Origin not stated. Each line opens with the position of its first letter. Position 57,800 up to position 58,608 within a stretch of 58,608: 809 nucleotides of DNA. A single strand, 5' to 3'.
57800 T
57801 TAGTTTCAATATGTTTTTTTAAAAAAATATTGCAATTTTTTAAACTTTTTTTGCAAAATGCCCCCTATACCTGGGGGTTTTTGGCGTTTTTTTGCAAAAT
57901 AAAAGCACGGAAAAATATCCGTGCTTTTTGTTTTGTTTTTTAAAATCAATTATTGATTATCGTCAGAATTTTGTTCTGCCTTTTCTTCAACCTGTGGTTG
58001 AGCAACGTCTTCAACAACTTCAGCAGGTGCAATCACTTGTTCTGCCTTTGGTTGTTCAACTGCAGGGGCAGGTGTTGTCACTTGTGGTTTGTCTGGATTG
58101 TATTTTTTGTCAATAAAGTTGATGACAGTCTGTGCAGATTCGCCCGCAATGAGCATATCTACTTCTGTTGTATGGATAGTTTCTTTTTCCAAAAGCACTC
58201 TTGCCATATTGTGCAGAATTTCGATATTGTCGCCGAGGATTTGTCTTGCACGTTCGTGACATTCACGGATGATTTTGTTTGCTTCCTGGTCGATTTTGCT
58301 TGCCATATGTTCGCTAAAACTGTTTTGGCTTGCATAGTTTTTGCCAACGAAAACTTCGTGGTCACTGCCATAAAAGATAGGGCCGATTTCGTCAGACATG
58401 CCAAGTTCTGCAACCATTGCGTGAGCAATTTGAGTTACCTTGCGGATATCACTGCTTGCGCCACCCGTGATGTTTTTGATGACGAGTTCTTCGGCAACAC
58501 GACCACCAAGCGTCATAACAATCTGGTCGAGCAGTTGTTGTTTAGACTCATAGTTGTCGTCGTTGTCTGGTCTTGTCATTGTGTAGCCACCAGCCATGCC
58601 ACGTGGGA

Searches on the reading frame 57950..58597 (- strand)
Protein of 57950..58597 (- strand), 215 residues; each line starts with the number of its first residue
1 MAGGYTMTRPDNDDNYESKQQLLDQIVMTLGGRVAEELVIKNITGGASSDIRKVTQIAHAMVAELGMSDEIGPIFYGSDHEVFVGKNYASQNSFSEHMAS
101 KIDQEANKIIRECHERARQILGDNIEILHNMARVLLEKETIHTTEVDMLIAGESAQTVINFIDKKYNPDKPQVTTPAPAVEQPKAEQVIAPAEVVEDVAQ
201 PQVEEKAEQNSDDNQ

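Call 8: search_protein_families(library=pfam, proteins=[window:57950-58597:-], max_evalue=0.001)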
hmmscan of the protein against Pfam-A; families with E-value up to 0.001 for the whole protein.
window:57950-58597:- (215 aa): 1 family
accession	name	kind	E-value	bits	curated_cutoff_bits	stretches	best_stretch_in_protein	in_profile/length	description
PF01434.24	Peptidase_M41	-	1.2e-46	159.4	29.9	1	1-147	41-189/191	Peptidase family M41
